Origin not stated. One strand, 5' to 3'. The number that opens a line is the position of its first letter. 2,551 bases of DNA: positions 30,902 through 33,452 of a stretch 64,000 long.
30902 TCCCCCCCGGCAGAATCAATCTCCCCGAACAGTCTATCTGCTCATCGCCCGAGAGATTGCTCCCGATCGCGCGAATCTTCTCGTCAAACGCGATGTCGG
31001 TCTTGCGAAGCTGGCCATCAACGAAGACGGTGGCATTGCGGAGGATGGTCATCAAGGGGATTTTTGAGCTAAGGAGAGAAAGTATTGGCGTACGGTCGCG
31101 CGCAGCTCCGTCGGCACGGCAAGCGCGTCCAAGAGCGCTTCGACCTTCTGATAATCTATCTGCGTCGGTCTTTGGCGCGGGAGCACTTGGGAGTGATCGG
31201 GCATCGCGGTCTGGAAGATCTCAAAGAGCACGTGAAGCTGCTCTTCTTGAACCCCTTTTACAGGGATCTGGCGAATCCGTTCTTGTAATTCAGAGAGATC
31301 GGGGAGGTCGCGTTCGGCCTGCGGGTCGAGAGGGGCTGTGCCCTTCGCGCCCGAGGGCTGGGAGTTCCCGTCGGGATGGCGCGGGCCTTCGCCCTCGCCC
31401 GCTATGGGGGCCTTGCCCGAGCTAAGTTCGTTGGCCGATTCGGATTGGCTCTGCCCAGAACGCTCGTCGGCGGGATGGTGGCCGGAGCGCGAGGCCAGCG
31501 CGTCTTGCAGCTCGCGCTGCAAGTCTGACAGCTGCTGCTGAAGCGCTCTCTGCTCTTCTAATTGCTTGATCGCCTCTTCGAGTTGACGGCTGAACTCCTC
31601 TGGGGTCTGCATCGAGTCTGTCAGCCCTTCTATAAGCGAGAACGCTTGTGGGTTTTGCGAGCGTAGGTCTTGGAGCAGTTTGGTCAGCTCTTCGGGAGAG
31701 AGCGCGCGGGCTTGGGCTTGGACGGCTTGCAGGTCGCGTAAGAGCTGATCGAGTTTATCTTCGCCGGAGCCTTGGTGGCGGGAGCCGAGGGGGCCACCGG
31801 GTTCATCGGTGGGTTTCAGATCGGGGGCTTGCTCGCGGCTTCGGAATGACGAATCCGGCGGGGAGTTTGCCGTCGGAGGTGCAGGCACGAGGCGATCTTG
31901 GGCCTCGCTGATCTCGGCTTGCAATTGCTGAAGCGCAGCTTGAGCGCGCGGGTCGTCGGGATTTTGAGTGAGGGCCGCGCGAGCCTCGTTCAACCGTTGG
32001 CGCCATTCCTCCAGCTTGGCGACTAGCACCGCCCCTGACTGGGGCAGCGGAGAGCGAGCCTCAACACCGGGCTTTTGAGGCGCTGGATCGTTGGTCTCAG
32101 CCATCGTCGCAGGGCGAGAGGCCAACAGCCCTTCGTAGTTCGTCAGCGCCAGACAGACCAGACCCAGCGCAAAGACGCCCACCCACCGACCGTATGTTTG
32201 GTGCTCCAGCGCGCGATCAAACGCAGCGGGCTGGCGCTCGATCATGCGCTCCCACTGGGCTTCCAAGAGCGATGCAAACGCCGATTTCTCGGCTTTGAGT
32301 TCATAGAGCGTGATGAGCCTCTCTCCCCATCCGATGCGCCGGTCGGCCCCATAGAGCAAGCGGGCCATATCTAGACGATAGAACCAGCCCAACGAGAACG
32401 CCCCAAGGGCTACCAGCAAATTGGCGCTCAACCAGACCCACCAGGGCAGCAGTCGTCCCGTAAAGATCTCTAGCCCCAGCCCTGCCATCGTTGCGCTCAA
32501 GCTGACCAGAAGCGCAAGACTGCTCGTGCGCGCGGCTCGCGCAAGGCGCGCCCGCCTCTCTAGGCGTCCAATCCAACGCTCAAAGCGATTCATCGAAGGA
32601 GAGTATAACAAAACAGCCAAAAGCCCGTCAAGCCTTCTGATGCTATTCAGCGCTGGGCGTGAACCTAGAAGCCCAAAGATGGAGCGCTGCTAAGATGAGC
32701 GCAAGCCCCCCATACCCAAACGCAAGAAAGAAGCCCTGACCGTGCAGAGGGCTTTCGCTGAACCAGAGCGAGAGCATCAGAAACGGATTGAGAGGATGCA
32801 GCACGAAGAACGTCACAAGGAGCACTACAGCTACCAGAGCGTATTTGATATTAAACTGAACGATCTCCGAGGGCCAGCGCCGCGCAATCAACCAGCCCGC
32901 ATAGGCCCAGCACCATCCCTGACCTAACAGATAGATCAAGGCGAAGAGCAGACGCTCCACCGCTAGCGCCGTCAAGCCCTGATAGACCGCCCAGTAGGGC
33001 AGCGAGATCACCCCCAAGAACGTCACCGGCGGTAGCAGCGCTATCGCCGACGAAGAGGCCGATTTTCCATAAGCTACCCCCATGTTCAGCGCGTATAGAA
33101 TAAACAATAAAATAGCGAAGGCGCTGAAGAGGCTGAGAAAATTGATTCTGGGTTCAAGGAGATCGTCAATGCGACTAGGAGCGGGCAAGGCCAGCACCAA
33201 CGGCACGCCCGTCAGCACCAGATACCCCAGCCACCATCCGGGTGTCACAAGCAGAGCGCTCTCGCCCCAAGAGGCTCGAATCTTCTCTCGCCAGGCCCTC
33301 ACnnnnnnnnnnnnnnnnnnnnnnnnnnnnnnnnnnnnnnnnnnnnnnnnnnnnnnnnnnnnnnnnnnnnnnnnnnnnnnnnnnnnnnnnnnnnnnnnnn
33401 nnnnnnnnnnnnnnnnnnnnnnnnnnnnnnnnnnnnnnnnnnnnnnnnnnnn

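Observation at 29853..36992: Seven co-directional, mostly overlapping minus-strand genes: unknown-DsbA-VKOR-three unknown envelope proteins-amidohydrolase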

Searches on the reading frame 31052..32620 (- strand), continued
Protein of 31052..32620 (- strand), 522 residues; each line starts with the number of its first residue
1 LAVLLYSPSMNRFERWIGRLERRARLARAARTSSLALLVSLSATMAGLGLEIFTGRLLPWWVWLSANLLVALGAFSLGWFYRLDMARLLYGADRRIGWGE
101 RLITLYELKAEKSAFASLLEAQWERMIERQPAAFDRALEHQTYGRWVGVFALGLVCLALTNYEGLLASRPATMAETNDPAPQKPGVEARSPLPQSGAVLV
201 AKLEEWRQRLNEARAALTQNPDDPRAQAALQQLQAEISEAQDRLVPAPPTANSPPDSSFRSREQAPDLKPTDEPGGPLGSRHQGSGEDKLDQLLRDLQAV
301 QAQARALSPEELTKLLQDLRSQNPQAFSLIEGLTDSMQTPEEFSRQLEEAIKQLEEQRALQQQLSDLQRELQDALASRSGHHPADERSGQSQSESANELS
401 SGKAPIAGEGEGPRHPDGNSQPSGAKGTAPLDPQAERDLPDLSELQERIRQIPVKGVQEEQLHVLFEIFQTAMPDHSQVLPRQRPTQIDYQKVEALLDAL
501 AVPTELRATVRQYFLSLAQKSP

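Call 69: search_protein_families(library=padloc, proteins=[window:31052-32593:-], max_evalue=0.01)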
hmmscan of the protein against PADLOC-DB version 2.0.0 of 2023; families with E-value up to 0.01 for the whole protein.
window:31052-32593:- (513 aa): 1 family
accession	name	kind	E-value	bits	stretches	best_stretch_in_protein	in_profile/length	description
PDLC03859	LmuB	-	0.00045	17.5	1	192-364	283-426/611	-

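Call 77: find_encoding_contigs(protein=P0015, flank=10000, max_places=1)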
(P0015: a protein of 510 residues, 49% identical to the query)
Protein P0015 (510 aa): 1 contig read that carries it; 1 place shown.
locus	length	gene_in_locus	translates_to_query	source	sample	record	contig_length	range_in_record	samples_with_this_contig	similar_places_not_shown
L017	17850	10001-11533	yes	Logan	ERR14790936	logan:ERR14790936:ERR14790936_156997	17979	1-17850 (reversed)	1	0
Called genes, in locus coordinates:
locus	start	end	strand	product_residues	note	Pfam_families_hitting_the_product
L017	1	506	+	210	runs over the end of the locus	?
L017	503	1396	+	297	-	PF01795:Methyltransf_5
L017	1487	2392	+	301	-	-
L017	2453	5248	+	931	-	PF00930:DPPIV_N (faint), PF25174:Beta-prop_THOC3 (faint), PF26549:Tricorn_N, PF26550:Tricorn_2nd (weak), PF07676:PD40 (weak)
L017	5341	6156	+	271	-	PF10150:RNase_E_G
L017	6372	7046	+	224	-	PF13462:Thioredoxin_4, PF01323:DSBA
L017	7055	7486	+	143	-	PF07884:VKOR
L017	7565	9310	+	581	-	-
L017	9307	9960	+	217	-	-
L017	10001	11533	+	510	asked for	-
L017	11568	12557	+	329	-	PF20030:bpMoxR, PF00004:AAA (weak), PF07726:AAA_3, PF07728:AAA_5, PF17863:AAA_lid_2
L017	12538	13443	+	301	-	PF01882:DUF58, PF13519:VWA_2 (weak)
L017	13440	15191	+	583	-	PF07584:BatA, PF13519:VWA_2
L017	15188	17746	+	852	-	PF13519:VWA_2 (weak), PF05762:VWA_CoxE (faint), PF00092:VWA, PF13519:VWA_2, PF13768:VWA_3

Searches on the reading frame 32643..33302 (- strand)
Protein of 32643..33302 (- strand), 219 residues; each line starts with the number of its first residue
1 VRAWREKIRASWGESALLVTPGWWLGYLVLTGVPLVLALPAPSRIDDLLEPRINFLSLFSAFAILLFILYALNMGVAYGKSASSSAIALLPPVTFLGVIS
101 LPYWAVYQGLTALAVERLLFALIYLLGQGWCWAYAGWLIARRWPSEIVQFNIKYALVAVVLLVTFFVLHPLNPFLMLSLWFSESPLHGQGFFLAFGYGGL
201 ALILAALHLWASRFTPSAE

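Call 28: find_homologous_proteins(query=window:32643-33302:-)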
Query window:32643-33302:- (219 aa): 18 proteins with E <= 0.001 among 7012 candidates.
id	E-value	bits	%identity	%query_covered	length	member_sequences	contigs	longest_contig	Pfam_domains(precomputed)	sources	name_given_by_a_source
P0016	4.3e-136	470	100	100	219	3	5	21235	-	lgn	-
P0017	5.7e-87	309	72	95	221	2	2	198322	-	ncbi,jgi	jgi:hypothetical protein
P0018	3.4e-86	307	73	94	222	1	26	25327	-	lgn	-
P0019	1.1e-77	279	71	86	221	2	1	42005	-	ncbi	-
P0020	9.6e-77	276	67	84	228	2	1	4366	-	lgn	-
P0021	1.6e-65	239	57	98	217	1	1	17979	-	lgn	-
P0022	8.2e-55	204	83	53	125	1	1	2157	-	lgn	-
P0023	7.4e-51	191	56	73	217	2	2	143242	-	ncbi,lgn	-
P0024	2.4e-46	176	50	92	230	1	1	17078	-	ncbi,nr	ncbi:MAG: hypothetical protein K6T71_00025 [Candidatus Bipolaricaulota bacterium]|nr:hypothetical pr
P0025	5.2e-46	175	48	89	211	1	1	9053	-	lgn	-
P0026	9.8e-46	174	50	87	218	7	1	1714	-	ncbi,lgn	-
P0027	4.1e-44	169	45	100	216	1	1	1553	-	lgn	-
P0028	4.6e-44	169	49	89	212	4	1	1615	-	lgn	-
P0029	5.6e-44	169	47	79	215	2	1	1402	-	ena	-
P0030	5.8e-43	165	45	89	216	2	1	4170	-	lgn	-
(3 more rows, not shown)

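Call 37: predict_structure(alignment_id=A3)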
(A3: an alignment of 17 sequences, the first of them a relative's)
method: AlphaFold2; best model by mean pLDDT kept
length: 219 residues; sequences in the alignment: 17
mean_pLDDT: 75.7   pTM: 0.71
mean pLDDT of the five models: 75.7, 71.8, 70.7, 67.4, 64.5
residues with pLDDT >= 90: 7; 70-90: 144; 50-70: 58; < 50: 10
segments of 3 or more residues with pLDDT < 50: 12-18
pLDDT, mean of each block of 10 residues (from residue 1): 62 50 81 80 54 77 89 86 76 90 88 83 87 88 81 79 68 70 61 71 82 60
secondary structure, 60 per line:
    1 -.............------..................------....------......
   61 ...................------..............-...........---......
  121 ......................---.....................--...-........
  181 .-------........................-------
elements in order: H2-14 H21-38 H45-48 H55-79 H86-99 H101-111 H115-142 H146-166 H173-181 H189-212

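Call 64: search_solved_structures(query=A3, max_evalue=10)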
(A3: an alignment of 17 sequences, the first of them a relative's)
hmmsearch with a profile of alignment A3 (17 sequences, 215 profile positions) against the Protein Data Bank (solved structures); distinct sequences matched with E-value up to 10: 0.

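Call 69: search_protein_families(library=padloc, proteins=[window:32643-33302:-], max_evalue=0.01)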
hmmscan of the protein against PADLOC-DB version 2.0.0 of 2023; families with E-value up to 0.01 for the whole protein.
window:32643-33302:- (219 aa): 0 families

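Call 71: fold_search(model_id=the predicted structure, library=pdb)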
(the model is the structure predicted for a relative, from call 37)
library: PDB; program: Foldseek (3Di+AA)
matches with E <= 10: 97; with E <= 0.001: 0
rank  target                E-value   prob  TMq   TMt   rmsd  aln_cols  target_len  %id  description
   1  9q1y_A                2.9e-01  0.99  0.57  0.52   6.2       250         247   17  Nucleotide-free structure of PmtCD in detergent LMNG (released 2025-11-26)
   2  5do7_B                2.9e-01  0.98  0.58  0.27   6.6       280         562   12  Crystal Structure of the Human Sterol Transporter ABCG5/ABCG8 (released 2016-05-11)
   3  7o12_E                3.2e-01  0.77  0.41  0.37   9.4       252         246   15  ABC transporter NosDFY, AMPPNP-bound in GDN (released 2022-04-13)
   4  7o0z_D                3.7e-01  0.96  0.51  0.45   7.2       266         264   14  ABC transporter NosFY, nucleotide-free in GDN (released 2022-11-02)
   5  7r89_B                4.0e-01  0.93  0.53  0.26   7.1       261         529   11  The structure of human ABCG5/ABCG8 purified from yeast (released 2021-09-08)
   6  9q2n_A                4.2e-01  0.97  0.56  0.50   6.0       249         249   12  Nucleotide-free structure of PmtCD in nanodisc (released 2025-11-26)
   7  7o0y_E                4.2e-01  0.91  0.51  0.46   7.3       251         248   16  ABC transporter NosDFY, nucleotide-free in GDN (released 2022-04-13)
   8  7fdv_A                4.6e-01  0.96  0.51  0.25   6.8       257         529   12  Cryo-EM structure of the human cholesterol transporter ABCG1 in complex with cholesterol (released 2022-06-22)
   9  7r88_B                4.8e-01  0.92  0.55  0.25   7.6       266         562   12  The structure of human ABCG5-I529W/ABCG8-WT (released 2021-09-08)
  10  8ce1_B                5.8e-01  0.85  0.46  0.46   7.0       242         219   15  Cytochrome c maturation complex CcmABCD (released 2023-09-06)
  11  7o17_E                6.1e-01  0.82  0.48  0.42   8.2       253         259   15  ABC transporter NosDFY E154Q, ATP-bound in lipid nanodisc (released 2022-04-13)
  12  9qh1_A                7.0e-01  0.87  0.51  0.45   7.1       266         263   12  ATP-bound wild type Wzm-Wzt from Mycobacterium abscessus in LMNG (released 2026-03-11)
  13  7o17_D                8.0e-01  0.89  0.54  0.45   8.0       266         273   14  ABC transporter NosDFY E154Q, ATP-bound in lipid nanodisc (released 2022-04-13)
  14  9cfl_A                8.0e-01  0.85  0.51  0.44   6.9       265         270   11  Cryo-EM structure of S. aureus TarGH in complex with ATP-gamma-S (released 2025-04-23)
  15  7r8c_A                8.4e-01  0.93  0.53  0.25   6.5       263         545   12  The structure of human ABCG1 (released 2021-09-08)
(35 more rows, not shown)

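Call 78: find_encoding_contigs(protein=P0023, flank=10000, max_places=1)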
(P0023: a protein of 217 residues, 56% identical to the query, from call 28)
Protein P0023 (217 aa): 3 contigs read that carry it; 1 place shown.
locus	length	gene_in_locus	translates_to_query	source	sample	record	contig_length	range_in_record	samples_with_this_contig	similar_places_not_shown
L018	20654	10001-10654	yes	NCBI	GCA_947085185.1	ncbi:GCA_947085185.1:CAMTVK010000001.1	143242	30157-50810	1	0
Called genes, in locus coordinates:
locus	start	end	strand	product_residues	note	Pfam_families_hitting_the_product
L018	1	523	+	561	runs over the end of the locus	PF00795:CN_hydrolase, PF02540:NAD_synthase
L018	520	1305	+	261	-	PF00034:Cytochrom_C, PF02433:FixO (weak), PF13442:Cytochrome_CBB3, PF00034:Cytochrom_C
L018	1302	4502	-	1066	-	PF25596:CPSase_L_D1, PF02786:CPSase_L_D2, PF07478:Dala_Dala_lig_C (weak), PF02787:CPSase_L_D3, PF25596:CPSase_L_D1, PF02222:ATP-grasp, PF02786:CPSase_L_D2, PF02142:MGS, +4 more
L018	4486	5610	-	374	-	PF00988:CPSase_sm_chain, PF00117:GATase, PF07722:Peptidase_C26 (faint)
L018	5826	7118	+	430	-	PF10150:RNase_E_G, PF04167:DUF402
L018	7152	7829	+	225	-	PF13462:Thioredoxin_4, PF01323:DSBA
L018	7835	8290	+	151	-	PF07884:VKOR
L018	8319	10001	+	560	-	-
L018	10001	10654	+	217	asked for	-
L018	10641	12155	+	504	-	-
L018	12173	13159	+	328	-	PF20030:bpMoxR, PF00004:AAA (weak), PF07726:AAA_3, PF07728:AAA_5, PF17863:AAA_lid_2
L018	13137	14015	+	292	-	PF01882:DUF58, PF13519:VWA_2 (weak)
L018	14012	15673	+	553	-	PF07584:BatA, PF13519:VWA_2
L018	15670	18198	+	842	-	PF05762:VWA_CoxE (faint), PF00092:VWA (weak), PF13519:VWA_2 (weak), PF07090:GATase1_like (faint), PF00092:VWA, PF13519:VWA_2, PF13768:VWA_3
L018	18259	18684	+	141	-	PF04173:DoxD (faint), PF07291:MauE (weak), PF07681:DoxX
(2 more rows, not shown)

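Call 81: search_protein_families(library=pfam, alignment_id=A3, max_evalue=10)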
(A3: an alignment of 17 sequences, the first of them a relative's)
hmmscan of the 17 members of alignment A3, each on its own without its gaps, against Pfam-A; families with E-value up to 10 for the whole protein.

A. member 1, P0016 (219 aa): 0 families

B. families by the number of members that match (of 17 scanned): 10 families
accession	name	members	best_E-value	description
PF02690.20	Na_Pi_cotrans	5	0.036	Na+/Pi-cotransporter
PF09973.14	DUF2208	4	0.019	Predicted membrane protein (DUF2208)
PF09323.15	DUF1980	4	0.24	DUF1980 N-terminal domain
PF16882.10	DUF5079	3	0.0064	Domain of unknown function (DUF5079)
PF19857.4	DUF6332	3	0.51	Family of unknown function (DUF6332)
PF04087.19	DUF389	1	0.034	Domain of unknown function (DUF389)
PF08592.16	Anthrone_oxy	1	0.15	Anthrone oxygenase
PF13779.11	DUF4175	1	0.52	Domain of unknown function (DUF4175)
PF10260.14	SAYSvFN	1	4.7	Uncharacterized conserved domain (SAYSvFN)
PF14017.11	DUF4233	1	4.8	Protein of unknown function (DUF4233)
